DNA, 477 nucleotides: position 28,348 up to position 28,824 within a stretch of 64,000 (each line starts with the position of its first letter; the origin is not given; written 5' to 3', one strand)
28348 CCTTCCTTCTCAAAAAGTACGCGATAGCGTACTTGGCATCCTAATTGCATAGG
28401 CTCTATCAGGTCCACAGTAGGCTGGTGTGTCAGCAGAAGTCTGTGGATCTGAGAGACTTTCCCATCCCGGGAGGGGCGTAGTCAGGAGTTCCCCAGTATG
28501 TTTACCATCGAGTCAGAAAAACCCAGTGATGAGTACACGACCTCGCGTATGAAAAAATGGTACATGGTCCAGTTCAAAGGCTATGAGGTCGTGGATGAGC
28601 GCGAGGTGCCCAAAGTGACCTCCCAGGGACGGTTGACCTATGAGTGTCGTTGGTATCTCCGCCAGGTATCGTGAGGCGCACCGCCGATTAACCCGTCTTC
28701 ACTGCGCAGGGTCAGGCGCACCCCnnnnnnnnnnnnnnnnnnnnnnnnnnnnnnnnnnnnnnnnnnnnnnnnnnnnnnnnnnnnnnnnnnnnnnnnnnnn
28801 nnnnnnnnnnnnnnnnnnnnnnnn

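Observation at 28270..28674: Near-consensus sigma-54 promoter with upstream palindrome driving a 58-aa ORF right after the FHA-GAF sigma-54 activator gene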

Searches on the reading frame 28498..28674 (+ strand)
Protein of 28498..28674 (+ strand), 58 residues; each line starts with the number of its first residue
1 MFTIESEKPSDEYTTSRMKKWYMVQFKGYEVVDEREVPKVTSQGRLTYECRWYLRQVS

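Call 7: search_protein_families(library=pfam, proteins=[window:28498-28674:+], max_evalue=0.01)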
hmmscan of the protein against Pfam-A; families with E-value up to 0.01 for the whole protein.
window:28498-28674:+ (58 aa): 0 families

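Call 8: find_homologous_proteins(query=window:28498-28671:+, max_evalue=0.01)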
Query window:28498-28671:+ (58 aa): 7 proteins with E <= 0.01 among 7 candidates.
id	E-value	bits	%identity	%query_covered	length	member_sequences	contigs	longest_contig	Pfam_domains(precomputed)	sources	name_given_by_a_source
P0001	9.8e-32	124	97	100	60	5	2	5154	-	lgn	-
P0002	5.3e-25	103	84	95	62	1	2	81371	-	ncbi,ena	-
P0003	4.6e-24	100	78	100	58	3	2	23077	-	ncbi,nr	ncbi:MAG: hypothetical protein L3K26_17915 [Candidatus Hydrogenedentes bacterium]|nr:hypothetical pr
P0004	4.4e-23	97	82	95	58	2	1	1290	-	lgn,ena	-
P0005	1.2e-21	93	76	95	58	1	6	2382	-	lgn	-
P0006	7.4e-21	90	81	98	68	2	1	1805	-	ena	-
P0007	5.4e-19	84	73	84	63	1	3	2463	-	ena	-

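Call 12: find_encoding_contigs(protein=P0002, flank=10000, max_places=3)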
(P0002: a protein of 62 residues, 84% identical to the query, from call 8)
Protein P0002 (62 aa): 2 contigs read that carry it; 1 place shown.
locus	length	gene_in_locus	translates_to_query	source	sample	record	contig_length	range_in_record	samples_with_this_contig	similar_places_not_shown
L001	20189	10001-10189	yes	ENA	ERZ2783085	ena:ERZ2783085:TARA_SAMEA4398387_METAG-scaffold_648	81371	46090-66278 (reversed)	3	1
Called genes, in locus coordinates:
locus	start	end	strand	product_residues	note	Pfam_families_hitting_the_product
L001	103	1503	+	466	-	PF01406:tRNA-synt_1e, PF09334:tRNA-synt_1g (weak), PF09190:DALR_2, PF23493:CysS_C (weak)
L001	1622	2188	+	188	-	PF07638:Sigma70_ECF, PF04542:Sigma70_r2, PF08281:Sigma70_r4_2, PF04545:Sigma70_r4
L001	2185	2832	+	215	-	PF13490:zf-HC2 (weak)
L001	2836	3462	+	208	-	-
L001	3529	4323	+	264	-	PF02673:BacA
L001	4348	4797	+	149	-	-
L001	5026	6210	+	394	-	PF13727:CoA_binding_3, PF02397:Bac_transf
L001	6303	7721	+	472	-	PF13727:CoA_binding_3, PF02397:Bac_transf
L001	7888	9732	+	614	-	PF16697:Yop-YscD_cpl, PF00498:FHA, PF01590:GAF (faint), PF00158:Sigma54_activat, PF14532:Sigma54_activ_2, PF25601:AAA_lid_14, PF02954:HTH_8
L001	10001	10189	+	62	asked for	-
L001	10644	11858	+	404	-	-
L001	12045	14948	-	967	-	PF04932:Wzy_C, PF07719:TPR_2 (faint), PF13428:TPR_14 (faint), PF13432:TPR_16 (faint), PF14559:TPR_19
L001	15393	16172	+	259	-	PF13424:TPR_12 (faint), PF13432:TPR_16 (faint), PF07719:TPR_2 (faint), PF13428:TPR_14 (faint)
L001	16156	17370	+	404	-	PF13439:Glyco_transf_4, PF13579:Glyco_trans_4_4, PF20706:GT4-conflict (faint), PF00534:Glycos_transf_1, PF13692:Glyco_trans_1_4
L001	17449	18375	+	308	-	PF01073:3Beta_HSD, PF01370:Epimerase, PF02719:Polysacc_synt_2, PF04321:RmlD_sub_bind, PF05368:NmrA (faint), PF07993:NAD_binding_4 (faint), PF13460:NAD_binding_10 (weak), PF16363:GDP_Man_Dehyd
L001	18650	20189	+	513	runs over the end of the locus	PF02397:Bac_transf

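Call 13: find_encoding_contigs(protein=P0003, flank=10000, max_places=3)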
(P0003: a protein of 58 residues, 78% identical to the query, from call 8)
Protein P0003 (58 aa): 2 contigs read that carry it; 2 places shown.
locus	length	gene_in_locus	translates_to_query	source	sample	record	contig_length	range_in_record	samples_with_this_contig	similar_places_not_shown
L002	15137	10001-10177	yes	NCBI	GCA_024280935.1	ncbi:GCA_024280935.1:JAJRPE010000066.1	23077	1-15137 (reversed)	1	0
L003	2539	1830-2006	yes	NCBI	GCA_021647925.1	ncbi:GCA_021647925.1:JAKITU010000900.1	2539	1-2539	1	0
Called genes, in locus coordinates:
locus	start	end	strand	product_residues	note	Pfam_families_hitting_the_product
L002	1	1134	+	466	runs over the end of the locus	PF01406:tRNA-synt_1e, PF09334:tRNA-synt_1g (faint), PF09190:DALR_2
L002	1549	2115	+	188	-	PF07638:Sigma70_ECF, PF04542:Sigma70_r2, PF08281:Sigma70_r4_2, PF04545:Sigma70_r4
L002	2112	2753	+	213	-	-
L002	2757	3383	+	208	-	-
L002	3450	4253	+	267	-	PF02673:BacA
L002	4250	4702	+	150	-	-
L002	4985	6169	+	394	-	PF13727:CoA_binding_3, PF01408:GFO_IDH_MocA (weak), PF02397:Bac_transf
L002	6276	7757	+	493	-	PF13727:CoA_binding_3, PF02397:Bac_transf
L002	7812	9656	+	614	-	PF16697:Yop-YscD_cpl, PF00498:FHA, PF01590:GAF (weak), PF13185:GAF_2 (weak), PF00158:Sigma54_activat, PF14532:Sigma54_activ_2, PF25601:AAA_lid_14, PF02954:HTH_8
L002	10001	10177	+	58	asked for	-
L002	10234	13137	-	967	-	PF04932:Wzy_C, PF13424:TPR_12 (faint), PF07719:TPR_2 (faint), PF13428:TPR_14 (faint), PF13432:TPR_16 (weak), PF14559:TPR_19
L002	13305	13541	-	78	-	PF15919:HicB_lk_antitox (weak)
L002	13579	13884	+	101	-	-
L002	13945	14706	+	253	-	-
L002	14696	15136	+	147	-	?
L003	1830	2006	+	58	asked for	-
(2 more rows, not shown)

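Call 14: find_encoding_contigs(protein=P0001, flank=5000, max_places=3)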
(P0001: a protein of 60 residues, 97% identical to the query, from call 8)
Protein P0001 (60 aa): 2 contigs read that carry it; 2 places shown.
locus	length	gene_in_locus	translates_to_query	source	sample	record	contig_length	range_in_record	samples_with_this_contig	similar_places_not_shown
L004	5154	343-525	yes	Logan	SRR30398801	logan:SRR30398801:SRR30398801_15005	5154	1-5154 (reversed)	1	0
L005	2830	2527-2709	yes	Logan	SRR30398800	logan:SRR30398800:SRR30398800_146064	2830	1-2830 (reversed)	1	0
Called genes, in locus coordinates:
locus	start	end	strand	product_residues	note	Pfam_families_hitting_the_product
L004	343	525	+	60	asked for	-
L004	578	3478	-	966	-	PF04932:Wzy_C, PF13424:TPR_12 (faint), PF07719:TPR_2 (faint), PF13428:TPR_14 (faint), PF13432:TPR_16, PF14559:TPR_19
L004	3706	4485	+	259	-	PF07719:TPR_2 (faint), PF13414:TPR_11 (faint), PF13428:TPR_14 (faint), PF13432:TPR_16 (faint), PF14559:TPR_19 (faint)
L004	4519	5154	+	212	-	?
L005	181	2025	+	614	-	PF16697:Yop-YscD_cpl, PF00498:FHA, PF01590:GAF, PF13185:GAF_2 (faint), PF00158:Sigma54_activat, PF14532:Sigma54_activ_2, PF25601:AAA_lid_14, PF02954:HTH_8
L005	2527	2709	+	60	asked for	-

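Call 15: find_encoding_contigs(protein=P0005, flank=5000, max_places=6)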
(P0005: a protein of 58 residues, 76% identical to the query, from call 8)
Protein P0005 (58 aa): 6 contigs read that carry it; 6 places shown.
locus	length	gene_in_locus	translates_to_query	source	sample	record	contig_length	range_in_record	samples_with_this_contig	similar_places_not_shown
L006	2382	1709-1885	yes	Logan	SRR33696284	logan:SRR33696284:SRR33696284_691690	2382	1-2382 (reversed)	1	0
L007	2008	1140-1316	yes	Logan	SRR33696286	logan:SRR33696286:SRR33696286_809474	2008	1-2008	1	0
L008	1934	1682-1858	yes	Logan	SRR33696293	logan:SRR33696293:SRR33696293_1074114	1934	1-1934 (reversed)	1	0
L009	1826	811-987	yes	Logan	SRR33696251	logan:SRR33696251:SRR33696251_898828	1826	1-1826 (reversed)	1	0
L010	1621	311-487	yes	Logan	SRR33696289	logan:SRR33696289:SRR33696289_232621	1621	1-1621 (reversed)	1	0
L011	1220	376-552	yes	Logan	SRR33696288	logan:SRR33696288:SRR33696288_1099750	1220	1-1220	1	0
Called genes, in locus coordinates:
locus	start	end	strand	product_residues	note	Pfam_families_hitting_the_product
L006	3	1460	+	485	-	?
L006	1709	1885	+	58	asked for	-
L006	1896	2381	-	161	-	?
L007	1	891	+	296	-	?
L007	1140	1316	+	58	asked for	-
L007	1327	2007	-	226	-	?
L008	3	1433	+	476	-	?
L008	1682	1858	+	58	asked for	-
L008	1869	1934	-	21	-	?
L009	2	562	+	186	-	?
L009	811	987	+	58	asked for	-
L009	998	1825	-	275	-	?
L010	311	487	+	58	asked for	-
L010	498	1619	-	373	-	?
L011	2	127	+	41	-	?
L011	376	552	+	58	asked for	-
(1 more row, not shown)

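Call 16: find_encoding_contigs(protein=P0007, flank=5000, max_places=4)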
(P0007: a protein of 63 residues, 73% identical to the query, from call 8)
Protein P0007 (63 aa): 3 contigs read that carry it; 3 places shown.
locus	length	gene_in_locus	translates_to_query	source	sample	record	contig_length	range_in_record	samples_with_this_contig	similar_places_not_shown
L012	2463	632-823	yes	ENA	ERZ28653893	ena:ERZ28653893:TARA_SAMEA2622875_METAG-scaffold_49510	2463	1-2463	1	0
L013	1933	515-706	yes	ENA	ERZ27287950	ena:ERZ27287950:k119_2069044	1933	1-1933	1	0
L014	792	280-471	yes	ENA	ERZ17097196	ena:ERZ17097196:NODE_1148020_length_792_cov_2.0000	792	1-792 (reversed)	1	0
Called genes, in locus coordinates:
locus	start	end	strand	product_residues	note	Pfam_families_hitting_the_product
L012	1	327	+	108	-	?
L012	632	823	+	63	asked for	-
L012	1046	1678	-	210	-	PF09517:RE_Eco29kI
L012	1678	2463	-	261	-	?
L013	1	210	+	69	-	?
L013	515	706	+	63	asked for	-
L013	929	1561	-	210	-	PF09517:RE_Eco29kI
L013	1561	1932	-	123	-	?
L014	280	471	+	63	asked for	-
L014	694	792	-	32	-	?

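Call 17: find_encoding_contigs(protein=P0004, flank=5000, max_places=3)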
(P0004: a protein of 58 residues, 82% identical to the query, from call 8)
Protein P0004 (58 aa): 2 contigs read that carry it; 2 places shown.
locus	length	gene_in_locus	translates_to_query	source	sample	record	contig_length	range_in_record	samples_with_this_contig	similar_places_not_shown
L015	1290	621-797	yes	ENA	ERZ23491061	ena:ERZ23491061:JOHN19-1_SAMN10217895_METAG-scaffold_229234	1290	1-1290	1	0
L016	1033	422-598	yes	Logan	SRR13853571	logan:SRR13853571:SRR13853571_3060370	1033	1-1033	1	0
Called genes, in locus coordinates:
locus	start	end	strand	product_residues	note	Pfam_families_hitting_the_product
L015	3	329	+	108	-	?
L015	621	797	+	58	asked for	-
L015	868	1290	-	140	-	?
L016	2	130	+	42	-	?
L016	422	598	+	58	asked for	-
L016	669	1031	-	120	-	?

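Call 18: find_encoding_contigs(protein=P0006, flank=5000, max_places=3)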
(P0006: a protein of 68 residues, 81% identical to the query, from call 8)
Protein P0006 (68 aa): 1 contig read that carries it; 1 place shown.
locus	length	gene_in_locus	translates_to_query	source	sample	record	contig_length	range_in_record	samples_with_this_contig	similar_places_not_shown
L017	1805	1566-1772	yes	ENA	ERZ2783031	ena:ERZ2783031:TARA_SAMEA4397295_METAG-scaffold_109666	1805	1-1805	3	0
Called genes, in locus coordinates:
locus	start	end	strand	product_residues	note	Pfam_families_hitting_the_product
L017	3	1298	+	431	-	?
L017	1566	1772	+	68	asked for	-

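Call 28: search_protein_families(library=ncbifam, proteins=[window:28498-28671:+], max_evalue=0.01)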
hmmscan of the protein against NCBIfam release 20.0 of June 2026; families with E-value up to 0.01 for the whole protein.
window:28498-28671:+ (58 aa): 0 families

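Call 29: predict_structure(alignment_id=A1)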
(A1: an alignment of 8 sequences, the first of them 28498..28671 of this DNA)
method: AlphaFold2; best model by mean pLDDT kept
length: 58 residues; sequences in the alignment: 8
mean_pLDDT: 82.8   pTM: 0.58
mean pLDDT of the five models: 82.8, 79.9, 72.1, 70.3, 69.5
residues with pLDDT >= 90: 38; 70-90: 9; 50-70: 4; < 50: 7
segments of 3 or more residues with pLDDT < 50: 2-7
pLDDT, mean of each block of 10 residues (from residue 1): 48 86 91 92 93 88
secondary structure, 60 per line:
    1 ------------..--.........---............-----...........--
elements in order: H17-25 E29-40 E46-56

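Call 30: search_protein_representatives(alignment_id=A1)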
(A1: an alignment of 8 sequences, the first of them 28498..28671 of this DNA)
Query: 8 sequences, 60 profile positions. Proteins with E-value up to 0.001 (for the whole library): 48; up to 1e-10: 8; up to 1e-30: 1. The best 48 are listed.
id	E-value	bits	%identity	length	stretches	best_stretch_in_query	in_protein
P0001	1.7e-36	139.5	-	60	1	1-59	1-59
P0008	1.0e-18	82.5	-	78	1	7-56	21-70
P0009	1.2e-16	75.9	-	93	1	8-55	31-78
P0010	1.1e-15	72.8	-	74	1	14-57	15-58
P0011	1.6e-15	72.3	-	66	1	5-58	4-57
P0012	5.9e-15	70.5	-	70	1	12-58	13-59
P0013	1.6e-14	69.0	-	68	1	7-56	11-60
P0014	1.6e-13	65.9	-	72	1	3-58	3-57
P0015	6.1e-10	54.4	-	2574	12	40-56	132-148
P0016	3.3e-08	48.9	-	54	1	14-56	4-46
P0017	2.8e-07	45.9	-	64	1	14-57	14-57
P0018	1.0e-06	44.1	-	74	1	11-57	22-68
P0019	1.1e-06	44.0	-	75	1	11-57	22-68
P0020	1.9e-06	43.2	-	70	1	10-55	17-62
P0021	2.1e-06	43.1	-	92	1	12-58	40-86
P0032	4.6e-05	38.8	-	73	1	9-56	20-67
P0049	7.2e-04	35.0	-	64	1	12-58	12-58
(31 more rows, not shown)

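Call 35: search_protein_families(library=pfam, alignment_id=A2, max_evalue=0.1)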
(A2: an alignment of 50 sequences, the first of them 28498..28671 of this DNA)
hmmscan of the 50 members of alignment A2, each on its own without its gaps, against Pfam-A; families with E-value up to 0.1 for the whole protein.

A. member 1, window:28498-28671:+ (58 aa): 1 family
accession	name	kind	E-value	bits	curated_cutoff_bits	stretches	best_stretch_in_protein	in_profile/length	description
PF24306.1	THSD1_N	-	0.011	15.9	27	1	10-54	25-69/100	THSD1 N-terminal domain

B. families by the number of members that match (of 50 scanned): 7 families
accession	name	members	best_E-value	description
PF24306.1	THSD1_N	7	0.003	THSD1 N-terminal domain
PF14311.12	DUF4379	2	0.062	Probable Treble clef zinc finger domain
PF02213.21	GYF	1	0.012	GYF domain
PF23951.1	DUF7282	1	0.012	Domain of unknown function (DUF7282)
PF06092.17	DUF943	1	0.021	Enterobacterial putative membrane protein (DUF943)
PF05763.18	DUF835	1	0.058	Protein of unknown function (DUF835)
PF18608.7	XAF1_C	1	0.084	XIAP-associated factor 1 C-terminal domain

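Call 39: find_related_loci(query=A3, collection=genome_contigs, flank=6000)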
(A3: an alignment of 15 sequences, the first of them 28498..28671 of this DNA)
Query A3 (58 aa) in genome_contigs; peptide patterns used: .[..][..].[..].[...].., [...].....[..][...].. (x = any residue, [..] = any of these).
21 stretches matched a pattern; 6 encode a relative of the query (tblastn E <= 1e-3); 6 distinct loci.
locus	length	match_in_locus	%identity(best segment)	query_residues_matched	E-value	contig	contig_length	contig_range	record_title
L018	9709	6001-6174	97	1-58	9e-36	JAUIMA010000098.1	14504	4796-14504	MAG: Candidatus Hydrogenedentota bacterium isolate Co_bin.7 NODE_23141_length_14504_cov_1.057522, whole genome shotgun s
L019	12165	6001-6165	84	1-55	4e-30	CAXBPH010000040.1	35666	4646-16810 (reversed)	MAG TPA_asm: uncultured bacterium isolate ERR2762188_binner12_Refined_16 genome assembly, contig: ERZ3421808.1780, whole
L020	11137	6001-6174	78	1-58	4e-29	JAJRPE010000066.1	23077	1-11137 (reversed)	MAG: Candidatus Hydrogenedentota bacterium isolate Dive100_bin1.12 k141_168346, whole genome shotgun sequence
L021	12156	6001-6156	52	4-55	8e-18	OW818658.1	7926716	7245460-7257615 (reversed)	metagenome genome assembly, chromosome: 1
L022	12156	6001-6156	50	4-55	2e-16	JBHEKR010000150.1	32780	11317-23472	MAG: Candidatus Hydrogenedentales bacterium isolate bin.359 k141_7510684, whole genome shotgun sequence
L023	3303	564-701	54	10-55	3e-16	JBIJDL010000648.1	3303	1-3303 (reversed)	MAG: Candidatus Hydrogenedentales bacterium isolate ME2006-08-22D15_3300044611_group2_bin248 Rohwer_bin1462_scaffold_650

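Call 42: find_homologous_proteins(query=A2, max_evalue=0.001)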
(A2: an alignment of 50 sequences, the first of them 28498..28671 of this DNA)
Query A2 (50 sequences) (58 aa, profile of the alignment): 22 proteins with E <= 0.001 among 205 candidates.
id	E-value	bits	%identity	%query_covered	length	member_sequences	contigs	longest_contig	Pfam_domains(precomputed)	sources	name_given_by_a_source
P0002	6.9e-21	91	84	95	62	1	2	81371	-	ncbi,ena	-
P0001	1.3e-20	90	97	100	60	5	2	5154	-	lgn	-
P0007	3.5e-20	89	73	84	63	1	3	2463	-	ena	-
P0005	6.7e-20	88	76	95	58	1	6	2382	-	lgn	-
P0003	1.2e-19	87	78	100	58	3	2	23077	-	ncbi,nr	ncbi:MAG: hypothetical protein L3K26_17915 [Candidatus Hydrogenedentes bacterium]|nr:hypothetical pr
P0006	2.7e-19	86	81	98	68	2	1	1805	-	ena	-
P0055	2.7e-19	86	69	72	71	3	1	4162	-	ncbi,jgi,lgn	jgi:hypothetical protein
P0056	5.2e-19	85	62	72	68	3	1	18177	-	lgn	-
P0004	5.8e-19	85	82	95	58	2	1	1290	-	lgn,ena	-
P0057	2.1e-18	83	64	78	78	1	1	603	-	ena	-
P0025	1.4e-17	81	37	74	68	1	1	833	-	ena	-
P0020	1.5e-17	80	40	81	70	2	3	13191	-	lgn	-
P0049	2.9e-17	80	33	86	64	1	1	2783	-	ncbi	-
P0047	6.3e-17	78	37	71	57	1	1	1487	-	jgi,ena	-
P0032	1.6e-16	77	36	78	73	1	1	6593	-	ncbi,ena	-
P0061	4.4e-11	60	31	72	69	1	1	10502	-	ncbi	-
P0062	1.6e-8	52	29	72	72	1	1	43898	-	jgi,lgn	jgi:hypothetical protein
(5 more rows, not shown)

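Call 43: find_encoding_contigs(protein=P0020, flank=6000, max_places=2)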
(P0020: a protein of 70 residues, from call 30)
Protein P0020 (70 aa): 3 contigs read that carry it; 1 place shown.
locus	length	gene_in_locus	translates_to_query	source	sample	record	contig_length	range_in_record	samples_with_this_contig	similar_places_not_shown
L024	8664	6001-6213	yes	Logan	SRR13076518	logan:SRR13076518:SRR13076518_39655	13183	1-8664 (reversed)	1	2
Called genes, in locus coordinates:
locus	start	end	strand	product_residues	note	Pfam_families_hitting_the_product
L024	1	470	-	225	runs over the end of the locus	PF00089:Trypsin (weak), PF13365:Trypsin_2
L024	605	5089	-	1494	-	PF00069:Pkinase, PF07714:PK_Tyr_Ser-Thr, PF24814:WD40_Prp19, PF24817:WD40_WDHD1_1st, PF25175:Beta-prop_WDR5, PF25391:WD40_Gbeta, PF23381:Beta-prop_IFT122_1st, PF25173:Beta-prop_WDR3_1st, +63 more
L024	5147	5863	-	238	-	PF04542:Sigma70_r2 (weak)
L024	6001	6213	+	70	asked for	-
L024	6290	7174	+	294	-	-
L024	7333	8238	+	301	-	-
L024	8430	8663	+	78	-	?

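Call 44: find_encoding_contigs(protein=P0061, flank=6000, max_places=2)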
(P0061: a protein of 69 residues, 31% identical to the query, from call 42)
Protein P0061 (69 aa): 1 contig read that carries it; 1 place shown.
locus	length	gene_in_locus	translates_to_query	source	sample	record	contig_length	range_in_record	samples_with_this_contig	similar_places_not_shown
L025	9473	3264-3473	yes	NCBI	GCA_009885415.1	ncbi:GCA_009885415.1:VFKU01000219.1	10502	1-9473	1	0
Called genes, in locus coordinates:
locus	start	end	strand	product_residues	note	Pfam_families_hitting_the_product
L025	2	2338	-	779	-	?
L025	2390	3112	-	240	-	-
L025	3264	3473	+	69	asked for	-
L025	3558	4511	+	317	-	-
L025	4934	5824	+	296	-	PF09674:DUF2400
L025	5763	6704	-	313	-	PF00288:GHMP_kinases_N, PF08544:GHMP_kinases_C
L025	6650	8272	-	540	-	-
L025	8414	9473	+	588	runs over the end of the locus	PF00350:Dynamin_N (faint), PF01926:MMR_HSR1 (weak)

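Call 45: find_encoding_contigs(protein=P0062, flank=6000, max_places=2)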
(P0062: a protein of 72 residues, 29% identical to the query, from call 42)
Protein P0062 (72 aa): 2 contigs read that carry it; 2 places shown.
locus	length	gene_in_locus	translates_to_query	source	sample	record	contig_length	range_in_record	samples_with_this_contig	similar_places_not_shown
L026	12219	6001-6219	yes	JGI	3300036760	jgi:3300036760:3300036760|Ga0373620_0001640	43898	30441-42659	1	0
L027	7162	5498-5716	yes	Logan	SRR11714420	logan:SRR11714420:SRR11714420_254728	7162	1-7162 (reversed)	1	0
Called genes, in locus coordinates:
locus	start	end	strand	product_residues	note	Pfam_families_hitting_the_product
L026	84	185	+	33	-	-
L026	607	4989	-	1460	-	PF00069:Pkinase, PF07714:PK_Tyr_Ser-Thr, PF25173:Beta-prop_WDR3_1st, PF23381:Beta-prop_IFT122_1st, PF24807:WD40_CDC20-Fz, PF24814:WD40_Prp19, PF25174:Beta-prop_THOC3, PF25175:Beta-prop_WDR5, +63 more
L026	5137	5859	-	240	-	-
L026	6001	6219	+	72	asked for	-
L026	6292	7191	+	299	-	-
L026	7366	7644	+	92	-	-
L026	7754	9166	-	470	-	PF03349:Toluene_X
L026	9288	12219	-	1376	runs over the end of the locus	PF23952:LRR_EndoS (faint), PF12799:LRR_4 (weak), PF13855:LRR_8 (faint), PF12799:LRR_4 (weak), PF01483:P_proprotein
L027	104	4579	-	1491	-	PF00069:Pkinase, PF07714:PK_Tyr_Ser-Thr, PF23381:Beta-prop_IFT122_1st, PF24807:WD40_CDC20-Fz, PF24814:WD40_Prp19, PF25173:Beta-prop_WDR3_1st, PF25174:Beta-prop_THOC3, PF25175:Beta-prop_WDR5, +63 more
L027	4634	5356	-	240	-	-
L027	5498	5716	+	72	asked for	-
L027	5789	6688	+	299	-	-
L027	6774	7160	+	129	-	?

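Call 46: find_encoding_contigs(protein=P0032, flank=6000, max_places=2)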
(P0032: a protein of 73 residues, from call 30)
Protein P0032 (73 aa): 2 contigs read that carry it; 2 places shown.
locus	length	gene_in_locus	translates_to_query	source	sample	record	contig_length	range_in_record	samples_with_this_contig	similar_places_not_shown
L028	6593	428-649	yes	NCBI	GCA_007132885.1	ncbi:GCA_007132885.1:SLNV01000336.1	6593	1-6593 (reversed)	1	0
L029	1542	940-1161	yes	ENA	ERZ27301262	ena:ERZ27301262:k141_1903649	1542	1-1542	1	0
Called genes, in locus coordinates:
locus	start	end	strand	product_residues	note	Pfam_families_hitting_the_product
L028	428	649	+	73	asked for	-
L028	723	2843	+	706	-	PF05448:AXE1 (faint), PF02129:Peptidase_S15 (faint), PF22244:GCE_fung (faint)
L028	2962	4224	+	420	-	PF13175:AAA_15 (faint), PF13304:AAA_21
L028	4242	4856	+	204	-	-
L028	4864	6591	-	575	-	?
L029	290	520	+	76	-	-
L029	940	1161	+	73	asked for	-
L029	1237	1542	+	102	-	?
